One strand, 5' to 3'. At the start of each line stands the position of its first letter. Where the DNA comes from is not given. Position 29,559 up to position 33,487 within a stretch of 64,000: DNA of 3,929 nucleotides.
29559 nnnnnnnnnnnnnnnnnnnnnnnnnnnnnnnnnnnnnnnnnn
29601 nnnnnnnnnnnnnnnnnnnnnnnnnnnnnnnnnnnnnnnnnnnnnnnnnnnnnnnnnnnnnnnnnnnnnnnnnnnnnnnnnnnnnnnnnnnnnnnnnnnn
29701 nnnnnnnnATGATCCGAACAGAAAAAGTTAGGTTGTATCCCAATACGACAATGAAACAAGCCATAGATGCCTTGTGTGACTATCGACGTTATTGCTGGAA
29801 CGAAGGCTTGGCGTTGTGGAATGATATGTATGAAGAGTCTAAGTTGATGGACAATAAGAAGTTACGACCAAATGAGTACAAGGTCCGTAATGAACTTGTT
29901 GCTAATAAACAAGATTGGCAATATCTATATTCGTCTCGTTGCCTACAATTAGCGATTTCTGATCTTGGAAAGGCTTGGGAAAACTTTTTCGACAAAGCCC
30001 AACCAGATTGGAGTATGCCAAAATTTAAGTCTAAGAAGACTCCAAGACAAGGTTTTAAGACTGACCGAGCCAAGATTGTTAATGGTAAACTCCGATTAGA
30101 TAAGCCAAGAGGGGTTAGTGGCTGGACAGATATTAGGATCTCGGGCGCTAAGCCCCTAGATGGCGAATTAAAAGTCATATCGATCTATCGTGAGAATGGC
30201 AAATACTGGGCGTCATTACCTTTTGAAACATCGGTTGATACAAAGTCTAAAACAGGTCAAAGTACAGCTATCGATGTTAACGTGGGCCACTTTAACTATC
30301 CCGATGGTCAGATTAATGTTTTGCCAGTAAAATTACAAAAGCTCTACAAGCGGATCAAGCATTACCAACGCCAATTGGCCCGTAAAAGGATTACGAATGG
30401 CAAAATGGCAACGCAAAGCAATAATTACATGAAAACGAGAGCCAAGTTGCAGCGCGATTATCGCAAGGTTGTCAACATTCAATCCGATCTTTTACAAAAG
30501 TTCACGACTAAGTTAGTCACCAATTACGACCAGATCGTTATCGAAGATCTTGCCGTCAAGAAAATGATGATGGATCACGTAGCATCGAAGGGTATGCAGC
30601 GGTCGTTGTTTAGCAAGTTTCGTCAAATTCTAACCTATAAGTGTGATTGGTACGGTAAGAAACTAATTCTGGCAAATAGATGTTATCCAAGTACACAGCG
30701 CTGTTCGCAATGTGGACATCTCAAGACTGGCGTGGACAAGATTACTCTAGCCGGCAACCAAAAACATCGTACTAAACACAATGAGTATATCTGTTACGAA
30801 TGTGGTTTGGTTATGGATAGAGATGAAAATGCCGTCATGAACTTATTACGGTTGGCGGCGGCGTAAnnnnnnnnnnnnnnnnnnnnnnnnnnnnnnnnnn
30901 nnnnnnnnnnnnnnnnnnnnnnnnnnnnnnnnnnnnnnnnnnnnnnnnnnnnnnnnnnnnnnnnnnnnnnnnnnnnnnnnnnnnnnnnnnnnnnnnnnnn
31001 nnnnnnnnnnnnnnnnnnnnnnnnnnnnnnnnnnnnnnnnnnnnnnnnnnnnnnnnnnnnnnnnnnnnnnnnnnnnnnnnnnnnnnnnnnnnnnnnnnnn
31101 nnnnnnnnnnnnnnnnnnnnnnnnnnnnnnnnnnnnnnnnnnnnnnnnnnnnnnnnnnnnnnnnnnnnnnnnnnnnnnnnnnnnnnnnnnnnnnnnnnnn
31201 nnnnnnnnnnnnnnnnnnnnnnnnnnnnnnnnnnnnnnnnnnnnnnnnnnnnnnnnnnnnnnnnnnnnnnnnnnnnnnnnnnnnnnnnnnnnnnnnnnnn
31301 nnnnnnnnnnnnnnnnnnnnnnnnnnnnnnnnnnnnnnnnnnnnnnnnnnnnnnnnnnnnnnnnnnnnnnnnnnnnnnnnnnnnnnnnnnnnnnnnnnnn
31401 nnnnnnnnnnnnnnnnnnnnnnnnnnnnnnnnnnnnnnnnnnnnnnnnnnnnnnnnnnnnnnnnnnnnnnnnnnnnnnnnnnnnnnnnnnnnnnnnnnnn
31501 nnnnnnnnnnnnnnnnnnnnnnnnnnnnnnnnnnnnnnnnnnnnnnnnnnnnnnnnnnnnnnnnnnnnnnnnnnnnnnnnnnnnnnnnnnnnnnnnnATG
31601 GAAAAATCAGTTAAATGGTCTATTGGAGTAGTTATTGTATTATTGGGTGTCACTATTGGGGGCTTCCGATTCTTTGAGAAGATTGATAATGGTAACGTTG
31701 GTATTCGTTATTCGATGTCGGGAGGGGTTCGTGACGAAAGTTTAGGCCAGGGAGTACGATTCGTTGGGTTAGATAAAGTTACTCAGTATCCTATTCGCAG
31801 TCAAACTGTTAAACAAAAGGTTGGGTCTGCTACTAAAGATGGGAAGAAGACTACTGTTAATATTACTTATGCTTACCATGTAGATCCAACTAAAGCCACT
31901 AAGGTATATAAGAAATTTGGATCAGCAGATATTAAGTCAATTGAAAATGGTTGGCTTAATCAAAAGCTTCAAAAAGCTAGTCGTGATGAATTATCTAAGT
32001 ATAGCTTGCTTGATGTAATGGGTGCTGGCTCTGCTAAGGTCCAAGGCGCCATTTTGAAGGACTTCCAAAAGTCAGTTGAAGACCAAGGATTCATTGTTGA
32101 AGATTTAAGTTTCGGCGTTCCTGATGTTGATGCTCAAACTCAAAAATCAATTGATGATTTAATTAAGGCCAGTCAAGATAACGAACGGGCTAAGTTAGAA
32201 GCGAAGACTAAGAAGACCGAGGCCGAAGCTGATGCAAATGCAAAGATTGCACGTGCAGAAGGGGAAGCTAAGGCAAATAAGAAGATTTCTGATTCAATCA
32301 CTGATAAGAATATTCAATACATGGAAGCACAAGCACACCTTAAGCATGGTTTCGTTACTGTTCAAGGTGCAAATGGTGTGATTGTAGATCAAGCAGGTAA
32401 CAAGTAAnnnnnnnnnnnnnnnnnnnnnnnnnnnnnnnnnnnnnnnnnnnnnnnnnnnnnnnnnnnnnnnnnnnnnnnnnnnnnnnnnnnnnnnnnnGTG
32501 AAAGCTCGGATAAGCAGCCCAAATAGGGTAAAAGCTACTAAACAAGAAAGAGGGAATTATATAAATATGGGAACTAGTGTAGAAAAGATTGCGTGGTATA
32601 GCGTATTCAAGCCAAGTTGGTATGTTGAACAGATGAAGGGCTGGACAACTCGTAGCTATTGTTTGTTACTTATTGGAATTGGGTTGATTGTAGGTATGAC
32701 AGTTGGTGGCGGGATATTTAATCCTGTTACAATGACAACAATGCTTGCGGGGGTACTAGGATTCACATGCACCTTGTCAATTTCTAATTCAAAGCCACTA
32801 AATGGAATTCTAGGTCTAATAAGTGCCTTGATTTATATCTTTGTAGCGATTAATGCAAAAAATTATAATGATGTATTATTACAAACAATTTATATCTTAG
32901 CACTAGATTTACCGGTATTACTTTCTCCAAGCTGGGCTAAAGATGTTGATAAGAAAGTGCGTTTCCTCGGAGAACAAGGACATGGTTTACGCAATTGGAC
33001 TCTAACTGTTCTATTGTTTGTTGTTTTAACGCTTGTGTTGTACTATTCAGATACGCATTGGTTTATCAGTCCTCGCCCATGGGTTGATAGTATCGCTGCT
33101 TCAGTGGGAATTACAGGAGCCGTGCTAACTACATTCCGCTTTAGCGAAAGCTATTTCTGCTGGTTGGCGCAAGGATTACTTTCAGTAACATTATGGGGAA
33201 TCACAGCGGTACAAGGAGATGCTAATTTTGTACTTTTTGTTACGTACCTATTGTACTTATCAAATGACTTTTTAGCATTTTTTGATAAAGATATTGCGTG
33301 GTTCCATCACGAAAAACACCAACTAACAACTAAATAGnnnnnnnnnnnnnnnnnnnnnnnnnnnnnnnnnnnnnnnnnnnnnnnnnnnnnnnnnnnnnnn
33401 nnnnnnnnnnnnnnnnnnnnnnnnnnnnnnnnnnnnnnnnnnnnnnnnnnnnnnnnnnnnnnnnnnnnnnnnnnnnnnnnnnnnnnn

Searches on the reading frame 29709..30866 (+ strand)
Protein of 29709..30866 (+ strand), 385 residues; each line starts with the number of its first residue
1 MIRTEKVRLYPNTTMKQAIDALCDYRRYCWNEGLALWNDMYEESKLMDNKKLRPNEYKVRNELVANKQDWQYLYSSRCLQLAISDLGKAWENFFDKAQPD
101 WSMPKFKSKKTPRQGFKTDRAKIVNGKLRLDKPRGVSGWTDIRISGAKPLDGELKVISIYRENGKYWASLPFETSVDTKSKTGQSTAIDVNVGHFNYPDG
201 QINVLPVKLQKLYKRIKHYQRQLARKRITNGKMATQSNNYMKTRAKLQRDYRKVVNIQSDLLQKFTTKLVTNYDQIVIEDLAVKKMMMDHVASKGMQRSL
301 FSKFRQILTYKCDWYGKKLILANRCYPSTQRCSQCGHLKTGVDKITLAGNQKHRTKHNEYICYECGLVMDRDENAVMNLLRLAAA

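Call 7: search_protein_families(library=phrogs, proteins=[window:29709-30866:+], max_evalue=0.00001)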
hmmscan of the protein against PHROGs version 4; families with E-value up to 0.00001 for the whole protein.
window:29709-30866:+ (385 aa): 4 families
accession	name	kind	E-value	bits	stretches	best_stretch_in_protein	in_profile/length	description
phrog_506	-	integration and excision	1.7e-87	295.2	1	1-383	6-364/403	transposase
phrog_17087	-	unknown function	1e-41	143.4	1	241-382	1-131/141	-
phrog_12300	-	integration and excision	1.9e-35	123.4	1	138-382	16-240/286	transposase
phrog_13964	-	integration and excision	1.3e-29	104.4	1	2-249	2-235/237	transposase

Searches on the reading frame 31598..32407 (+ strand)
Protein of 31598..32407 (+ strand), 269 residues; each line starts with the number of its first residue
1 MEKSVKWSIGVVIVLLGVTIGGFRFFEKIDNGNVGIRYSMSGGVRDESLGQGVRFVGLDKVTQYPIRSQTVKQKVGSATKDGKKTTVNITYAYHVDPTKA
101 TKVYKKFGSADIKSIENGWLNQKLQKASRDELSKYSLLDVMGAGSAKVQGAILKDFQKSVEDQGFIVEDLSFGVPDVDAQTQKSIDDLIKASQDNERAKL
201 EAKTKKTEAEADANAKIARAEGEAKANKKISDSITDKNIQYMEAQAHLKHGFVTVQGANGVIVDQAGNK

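Call 33: search_protein_families(library=phrogs, proteins=[window:31598-32407:+], max_evalue=0.00001)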
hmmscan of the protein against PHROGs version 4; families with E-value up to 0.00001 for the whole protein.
window:31598-32407:+ (269 aa): 2 families
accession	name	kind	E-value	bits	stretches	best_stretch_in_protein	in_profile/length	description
phrog_200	-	other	1.2e-65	223.1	1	1-249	76-335/379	lipoprotein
phrog_11227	-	other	4.2e-07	31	1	180-243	38-100/138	protease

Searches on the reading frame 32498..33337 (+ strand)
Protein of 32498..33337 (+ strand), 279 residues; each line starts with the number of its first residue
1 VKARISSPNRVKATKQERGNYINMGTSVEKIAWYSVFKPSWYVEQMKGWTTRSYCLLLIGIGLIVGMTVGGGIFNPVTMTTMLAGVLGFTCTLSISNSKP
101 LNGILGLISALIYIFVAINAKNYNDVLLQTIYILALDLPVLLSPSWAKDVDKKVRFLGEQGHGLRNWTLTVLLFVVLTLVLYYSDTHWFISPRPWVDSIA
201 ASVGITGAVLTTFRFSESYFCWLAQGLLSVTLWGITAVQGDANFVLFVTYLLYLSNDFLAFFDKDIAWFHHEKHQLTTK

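Call 33: search_protein_families(library=phrogs, proteins=[window:32498-33337:+], max_evalue=0.00001)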
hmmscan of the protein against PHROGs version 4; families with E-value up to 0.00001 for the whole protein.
window:32498-33337:+ (279 aa): 1 family
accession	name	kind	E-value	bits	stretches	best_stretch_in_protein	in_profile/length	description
phrog_1880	-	moron, auxiliary metabolic gene and host takeover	1.5e-60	205.7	1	36-275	4-233/235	PnuC-like nicotinamide mononucleotide transport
